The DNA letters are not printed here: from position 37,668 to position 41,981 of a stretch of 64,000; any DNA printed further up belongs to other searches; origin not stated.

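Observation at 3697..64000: Recurrent tandem amplification of gene-boundary segments: eleven loci in 64 kb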

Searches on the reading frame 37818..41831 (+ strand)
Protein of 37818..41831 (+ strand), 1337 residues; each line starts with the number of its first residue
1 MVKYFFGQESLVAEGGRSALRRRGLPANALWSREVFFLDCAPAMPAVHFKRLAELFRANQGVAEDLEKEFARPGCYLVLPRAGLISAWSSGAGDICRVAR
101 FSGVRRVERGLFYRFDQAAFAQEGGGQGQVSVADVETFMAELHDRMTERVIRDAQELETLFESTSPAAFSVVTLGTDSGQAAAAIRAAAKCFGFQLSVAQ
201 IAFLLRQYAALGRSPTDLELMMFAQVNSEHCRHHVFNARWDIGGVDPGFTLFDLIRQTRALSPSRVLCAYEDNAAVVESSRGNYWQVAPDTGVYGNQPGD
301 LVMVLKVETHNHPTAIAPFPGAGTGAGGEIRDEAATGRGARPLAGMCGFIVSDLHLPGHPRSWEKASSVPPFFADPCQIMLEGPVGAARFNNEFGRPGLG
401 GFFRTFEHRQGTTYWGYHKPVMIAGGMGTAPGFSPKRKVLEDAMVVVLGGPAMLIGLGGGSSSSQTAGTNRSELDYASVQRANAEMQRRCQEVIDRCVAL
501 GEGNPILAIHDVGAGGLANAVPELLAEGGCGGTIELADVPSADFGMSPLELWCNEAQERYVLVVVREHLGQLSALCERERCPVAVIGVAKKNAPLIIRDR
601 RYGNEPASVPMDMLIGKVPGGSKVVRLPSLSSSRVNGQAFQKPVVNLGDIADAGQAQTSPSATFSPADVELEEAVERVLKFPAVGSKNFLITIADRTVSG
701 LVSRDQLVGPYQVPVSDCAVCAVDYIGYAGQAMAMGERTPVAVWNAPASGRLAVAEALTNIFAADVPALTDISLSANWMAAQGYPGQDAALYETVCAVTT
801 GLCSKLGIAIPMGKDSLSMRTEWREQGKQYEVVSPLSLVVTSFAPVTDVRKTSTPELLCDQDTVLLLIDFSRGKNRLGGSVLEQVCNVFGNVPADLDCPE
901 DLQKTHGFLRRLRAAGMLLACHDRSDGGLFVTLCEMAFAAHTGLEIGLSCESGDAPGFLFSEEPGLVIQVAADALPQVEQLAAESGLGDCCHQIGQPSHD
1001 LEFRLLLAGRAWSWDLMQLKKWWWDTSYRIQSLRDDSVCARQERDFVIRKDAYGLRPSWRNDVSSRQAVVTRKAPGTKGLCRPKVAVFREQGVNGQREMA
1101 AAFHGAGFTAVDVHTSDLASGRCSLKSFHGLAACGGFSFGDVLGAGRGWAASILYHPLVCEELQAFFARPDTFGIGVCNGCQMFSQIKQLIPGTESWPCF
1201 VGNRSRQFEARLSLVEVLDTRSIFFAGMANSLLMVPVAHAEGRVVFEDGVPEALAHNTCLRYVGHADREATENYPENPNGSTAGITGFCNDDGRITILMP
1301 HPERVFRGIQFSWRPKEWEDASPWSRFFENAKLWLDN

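Call 5: find_encoding_contigs(protein=window:37818-41831:+, flank=10000, max_places=6)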
Protein window:37818-41831:+ (1337 aa): no gene with exactly this product is on record in the collection.

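Call 11: search_protein_families(library=ncbifam, proteins=[window:37818-41831:+])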
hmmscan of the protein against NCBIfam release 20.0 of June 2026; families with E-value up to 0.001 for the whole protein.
window:37818-41831:+ (1337 aa): 10 families
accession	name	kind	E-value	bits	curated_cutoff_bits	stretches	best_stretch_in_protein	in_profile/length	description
NF003672.0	PRK05297.1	equivalog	0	1618.1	783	1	25-1335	27-1289/1290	phosphoribosylformylglycinamidine synthase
TIGR01735.1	FGAM_synt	equivalog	0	1476.5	1123.05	1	18-1335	18-1307/1307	phosphoribosylformylglycinamidine synthase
TIGR01739.1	tegu_FGAM_synt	hypoth_equivalog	2.9e-76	257.4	716.1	2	728-1334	594-1203/1206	herpesvirus tegument protein/v-FGAM-synthase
NF002290.1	PRK01213.1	equivalog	2e-63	214.7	648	1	209-1024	11-716/723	phosphoribosylformylglycinamidine synthase subunit PurL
TIGR01736.1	FGAM_synth_II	equivalog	4.4e-60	203.8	525.75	1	209-1024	11-711/718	phosphoribosylformylglycinamidine synthase subunit PurL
TIGR01857.1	FGAM-synthase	equivalog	1.6e-43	148.5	1057.05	3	1132-1306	1036-1216/1239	phosphoribosylformylglycinamidine synthase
NF002252.0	PRK01175.1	equivalog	3.8e-40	137.6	298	1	1083-1314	4-237/261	phosphoribosylformylglycinamidine synthase subunit PurQ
TIGR01737.1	FGAM_synth_I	equivalog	3.6e-36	124.6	177.8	1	1084-1310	2-211/228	phosphoribosylformylglycinamidine synthase I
NF002957.0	PRK03619.1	equivalog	1.7e-25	89.7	212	1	1084-1307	2-201/222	phosphoribosylformylglycinamidine synthase subunit PurQ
NF010690.0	PRK14090.1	equivalog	1.7e-20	72.9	1047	2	386-569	119-292/601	phosphoribosylformylglycinamidine synthase subunit PurL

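Call 12: find_homologous_proteins(query=window:37818-41831:+, max_evalue=1e-100)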
Query window:37818-41831:+ (1337 aa): 8000 proteins with E <= 1e-100 among 8000 candidates; the best 120 are listed.
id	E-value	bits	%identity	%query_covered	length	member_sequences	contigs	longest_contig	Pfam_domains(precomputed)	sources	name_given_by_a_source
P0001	0.0e+0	3105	100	100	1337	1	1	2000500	PF18076.7,PF22689.2,PF18072.7,PF13507.13,PF02769.28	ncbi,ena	-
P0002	0.0e+0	2544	82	100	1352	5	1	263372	PF18076.7,PF22689.2,PF18072.7,PF13507.13,PF02769.28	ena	-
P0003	0.0e+0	1398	51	100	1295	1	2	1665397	PF18076.7,PF22689.2,PF18072.7,PF13507.13,PF02769.28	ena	-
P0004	0.0e+0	1368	51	99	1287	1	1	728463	PF18076.7,PF22689.2,PF18072.7,PF13507.13,PF02769.28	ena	-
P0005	0.0e+0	1360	52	98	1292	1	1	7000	PF18076.7,PF22689.2,PF18072.7,PF13507.13,PF02769.28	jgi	jgi:phosphoribosylformylglycinamidine synthase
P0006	0.0e+0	1350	51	98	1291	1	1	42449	PF18076.7,PF22689.2,PF18072.7,PF13507.13,PF02769.28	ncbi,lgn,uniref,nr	ncbi:phosphoribosylformylglycinamidine synthase [Thioalkalivibrio denitrificans]|uniref:Phosphoribos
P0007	0.0e+0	1350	-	-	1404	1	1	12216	PF18076.7,PF22689.2,PF18072.7,PF13507.13,PF02769.28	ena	-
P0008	0.0e+0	1341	53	94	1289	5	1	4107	PF18076.7,PF22689.2,PF18072.7,PF13507.13,PF02769.28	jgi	jgi:phosphoribosylformylglycinamidine synthase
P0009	0.0e+0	1338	50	97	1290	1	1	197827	PF18076.7,PF22689.2,PF18072.7,PF13507.13,PF02769.28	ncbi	-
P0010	0.0e+0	1336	53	94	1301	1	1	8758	PF18076.7,PF22689.2,PF18072.7,PF13507.13,PF02769.28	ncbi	-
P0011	0.0e+0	1335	49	99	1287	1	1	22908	PF18076.7,PF22689.2,PF18072.7,PF13507.13,PF02769.28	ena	-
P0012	0.0e+0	1334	50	99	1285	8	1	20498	PF18076.7,PF22689.2,PF18072.7,PF13507.13,PF02769.28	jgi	jgi:phosphoribosylformylglycinamidine synthase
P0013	0.0e+0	1333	50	99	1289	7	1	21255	PF18076.7,PF22689.2,PF18072.7,PF13507.13,PF02769.28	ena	-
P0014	0.0e+0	1333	51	95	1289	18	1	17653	PF18076.7,PF22689.2,PF18072.7,PF13507.13,PF02769.28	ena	-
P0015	0.0e+0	1332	52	94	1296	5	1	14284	PF18076.7,PF22689.2,PF18072.7,PF13507.13,PF02769.28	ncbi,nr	ncbi:MAG: phosphoribosylformylglycinamidine synthase [Gammaproteobacteria bacterium]|nr:MAG: phospho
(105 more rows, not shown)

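Call 13: find_encoding_contigs(protein=P0002, flank=10000, max_places=4)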
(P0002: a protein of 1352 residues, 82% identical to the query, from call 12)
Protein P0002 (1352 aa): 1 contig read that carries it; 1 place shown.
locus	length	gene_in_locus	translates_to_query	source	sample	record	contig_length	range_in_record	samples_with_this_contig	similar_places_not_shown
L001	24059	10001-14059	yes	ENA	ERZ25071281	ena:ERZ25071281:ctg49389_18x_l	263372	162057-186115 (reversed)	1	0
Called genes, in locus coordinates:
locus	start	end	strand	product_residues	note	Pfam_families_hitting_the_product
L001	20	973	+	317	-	PF07992:Pyr_redox_2, PF13738:Pyr_redox_3, PF00070:Pyr_redox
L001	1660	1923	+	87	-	PF04339:FemAB_like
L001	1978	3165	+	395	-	PF04339:FemAB_like, PF13480:Acetyltransf_6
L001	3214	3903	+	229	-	PF03588:Leu_Phe_trans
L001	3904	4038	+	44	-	-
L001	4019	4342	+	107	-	PF12838:Fer4_7 (faint), PF13187:Fer4_9 (faint), PF13484:Fer4_16 (faint), PF00037:Fer4 (weak), PF11953:DUF3470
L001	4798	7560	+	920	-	PF12705:PDDEXK_1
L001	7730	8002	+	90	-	-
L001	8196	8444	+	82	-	-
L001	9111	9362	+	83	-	-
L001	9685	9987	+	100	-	-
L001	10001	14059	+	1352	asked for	PF18076:FGAR-AT_N, PF18072:FGAR-AT_linker, PF02769:AIRS_C, PF22689:FGAR-AT_PurM_N-like, PF02769:AIRS_C, PF13507:GATase_5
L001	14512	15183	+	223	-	-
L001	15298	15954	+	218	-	-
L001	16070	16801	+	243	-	-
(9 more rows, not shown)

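Call 14: find_encoding_contigs(protein=P0001, flank=10000, max_places=3)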
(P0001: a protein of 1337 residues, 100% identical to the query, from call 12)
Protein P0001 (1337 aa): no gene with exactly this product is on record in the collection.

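Call 16: list_cluster_members(proteins=[P0001, P0002])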
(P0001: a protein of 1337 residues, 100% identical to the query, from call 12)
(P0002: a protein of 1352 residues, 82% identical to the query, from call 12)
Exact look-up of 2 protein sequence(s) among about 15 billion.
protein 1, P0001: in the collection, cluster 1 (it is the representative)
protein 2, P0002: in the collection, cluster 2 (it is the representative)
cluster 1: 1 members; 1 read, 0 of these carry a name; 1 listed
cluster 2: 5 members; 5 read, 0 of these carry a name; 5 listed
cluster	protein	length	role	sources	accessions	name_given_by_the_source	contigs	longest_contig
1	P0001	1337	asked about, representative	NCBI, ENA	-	-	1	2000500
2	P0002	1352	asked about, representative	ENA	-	-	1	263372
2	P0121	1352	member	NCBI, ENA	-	-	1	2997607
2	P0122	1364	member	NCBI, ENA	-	-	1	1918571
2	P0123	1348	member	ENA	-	-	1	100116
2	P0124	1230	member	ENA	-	-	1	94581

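Call 18: find_encoding_contigs(protein=P0121, flank=10000, max_places=3)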
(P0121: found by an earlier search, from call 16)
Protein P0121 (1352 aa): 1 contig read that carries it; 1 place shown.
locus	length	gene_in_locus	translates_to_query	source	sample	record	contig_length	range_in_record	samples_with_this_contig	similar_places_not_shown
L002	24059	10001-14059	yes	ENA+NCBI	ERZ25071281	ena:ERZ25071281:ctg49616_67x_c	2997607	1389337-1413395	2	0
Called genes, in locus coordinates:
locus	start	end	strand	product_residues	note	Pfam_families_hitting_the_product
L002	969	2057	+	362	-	PF04339:FemAB_like, PF13480:Acetyltransf_6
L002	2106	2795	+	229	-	PF03588:Leu_Phe_trans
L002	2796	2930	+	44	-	-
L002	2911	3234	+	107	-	PF12838:Fer4_7 (faint), PF13237:Fer4_10 (faint), PF13187:Fer4_9 (faint), PF13484:Fer4_16 (faint), PF00037:Fer4 (weak), PF11953:DUF3470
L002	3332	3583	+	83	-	-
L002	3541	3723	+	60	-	-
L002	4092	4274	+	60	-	-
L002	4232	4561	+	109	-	-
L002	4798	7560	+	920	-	PF12705:PDDEXK_1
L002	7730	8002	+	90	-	-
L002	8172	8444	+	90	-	-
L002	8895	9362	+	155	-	-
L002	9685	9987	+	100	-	-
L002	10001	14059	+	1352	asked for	PF18076:FGAR-AT_N, PF18072:FGAR-AT_linker, PF02769:AIRS_C, PF22689:FGAR-AT_PurM_N-like, PF02769:AIRS_C, PF13507:GATase_5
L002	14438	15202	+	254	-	-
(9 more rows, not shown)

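Call 19: find_encoding_contigs(protein=P0122, flank=10000, max_places=3)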
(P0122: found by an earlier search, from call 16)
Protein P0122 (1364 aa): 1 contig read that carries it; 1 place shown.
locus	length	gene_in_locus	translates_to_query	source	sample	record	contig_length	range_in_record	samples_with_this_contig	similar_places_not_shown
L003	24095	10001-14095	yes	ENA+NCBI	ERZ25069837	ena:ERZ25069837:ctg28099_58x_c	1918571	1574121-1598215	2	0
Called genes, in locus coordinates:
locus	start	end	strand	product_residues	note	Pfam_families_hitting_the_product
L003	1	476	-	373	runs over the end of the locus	PF00145:DNA_methylase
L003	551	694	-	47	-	-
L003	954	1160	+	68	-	-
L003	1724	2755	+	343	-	PF07992:Pyr_redox_2, PF13738:Pyr_redox_3, PF00070:Pyr_redox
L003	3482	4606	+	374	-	PF04339:FemAB_like, PF13480:Acetyltransf_6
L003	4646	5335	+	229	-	PF03588:Leu_Phe_trans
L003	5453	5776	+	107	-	PF00037:Fer4 (faint), PF13237:Fer4_10 (faint), PF12838:Fer4_7 (faint), PF13187:Fer4_9 (faint), PF13484:Fer4_16 (faint), PF11953:DUF3470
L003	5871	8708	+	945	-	PF12705:PDDEXK_1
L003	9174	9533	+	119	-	-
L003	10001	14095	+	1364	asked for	PF18076:FGAR-AT_N, PF18072:FGAR-AT_linker, PF02769:AIRS_C, PF22689:FGAR-AT_PurM_N-like, PF02769:AIRS_C (weak), PF13507:GATase_5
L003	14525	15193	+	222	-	-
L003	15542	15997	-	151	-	-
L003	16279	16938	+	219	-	-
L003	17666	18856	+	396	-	PF13560:HTH_31 (weak), PF06114:Peptidase_M78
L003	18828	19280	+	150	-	PF14367:DUF4411 (weak)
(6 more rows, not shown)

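Call 53: find_encoding_contigs(protein=P0003, flank=10000, max_places=2)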
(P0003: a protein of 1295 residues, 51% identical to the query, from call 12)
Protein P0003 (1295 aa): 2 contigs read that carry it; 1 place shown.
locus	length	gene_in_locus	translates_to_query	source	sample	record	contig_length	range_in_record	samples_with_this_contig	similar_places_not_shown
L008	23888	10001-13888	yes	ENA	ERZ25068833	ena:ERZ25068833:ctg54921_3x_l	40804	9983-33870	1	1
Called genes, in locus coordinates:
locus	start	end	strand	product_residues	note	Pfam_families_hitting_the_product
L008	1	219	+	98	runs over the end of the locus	-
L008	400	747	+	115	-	-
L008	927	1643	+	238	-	PF14337:Abi_alpha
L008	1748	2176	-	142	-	-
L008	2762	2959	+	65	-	-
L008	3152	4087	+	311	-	PF18863:AbiJ_NTD4, PF14355:Abi_C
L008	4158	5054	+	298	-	PF03372:Exo_endo_phos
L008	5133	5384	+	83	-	PF01527:HTH_Tnp_1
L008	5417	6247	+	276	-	PF13276:HTH_21, PF24764:rva_4 (weak), PF00665:rve, PF13683:rve_3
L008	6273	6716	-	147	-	-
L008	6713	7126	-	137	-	-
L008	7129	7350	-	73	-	-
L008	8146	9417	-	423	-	PF13356:Arm-DNA-bind_3, PF22022:Phage_int_M, PF00589:Phage_integrase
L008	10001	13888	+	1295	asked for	PF18076:FGAR-AT_N, PF18072:FGAR-AT_linker, PF02769:AIRS_C, PF22689:FGAR-AT_PurM_N-like, PF02769:AIRS_C, PF13507:GATase_5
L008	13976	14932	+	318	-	PF00174:Oxidored_molyb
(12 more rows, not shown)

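Call 54: find_encoding_contigs(protein=P0004, flank=10000, max_places=2)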
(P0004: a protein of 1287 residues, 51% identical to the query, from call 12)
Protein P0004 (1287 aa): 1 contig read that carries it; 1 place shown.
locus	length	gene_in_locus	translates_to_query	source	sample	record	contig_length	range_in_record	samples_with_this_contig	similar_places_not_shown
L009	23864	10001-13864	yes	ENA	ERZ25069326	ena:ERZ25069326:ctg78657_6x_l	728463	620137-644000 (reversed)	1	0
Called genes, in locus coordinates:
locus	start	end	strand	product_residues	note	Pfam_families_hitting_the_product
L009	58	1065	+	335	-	PF01479:S4, PF00849:PseudoU_synth_2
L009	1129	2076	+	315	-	PF25145:NfeD1b_N (weak), PF01343:Peptidase_S49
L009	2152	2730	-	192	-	PF02545:Maf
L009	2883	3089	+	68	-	PF01783:Ribosomal_L32p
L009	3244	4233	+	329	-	PF00108:Thiolase_N (weak), PF08545:ACP_syn_III, PF08541:ACP_syn_III_C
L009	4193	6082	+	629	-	PF01541:GIY-YIG, PF27096:UvrC_M, PF02151:UVR, PF22920:UvrC_RNaseH, PF08459:UvrC_RNaseH_dom, PF00633:HHH (faint), PF12826:HHH_2 (weak), PF14520:HHH_5 (weak), +1 more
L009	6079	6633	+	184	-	PF01066:CDP-OH_P_transf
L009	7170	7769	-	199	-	PF07040:DUF1326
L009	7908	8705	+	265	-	PF09948:PpoB2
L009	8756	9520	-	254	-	PF00194:Carb_anhydrase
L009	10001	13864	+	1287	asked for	PF18076:FGAR-AT_N, PF18072:FGAR-AT_linker, PF02769:AIRS_C, PF22689:FGAR-AT_PurM_N-like, PF02769:AIRS_C, PF13507:GATase_5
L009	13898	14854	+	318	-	PF00174:Oxidored_molyb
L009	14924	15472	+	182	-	PF01794:Ferric_reduct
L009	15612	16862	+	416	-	PF00464:SHMT, PF00155:Aminotran_1_2, PF01212:Beta_elim_lyase (weak)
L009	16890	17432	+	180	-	PF22811:Zn_ribbon_NrdR, PF03477:ATP-cone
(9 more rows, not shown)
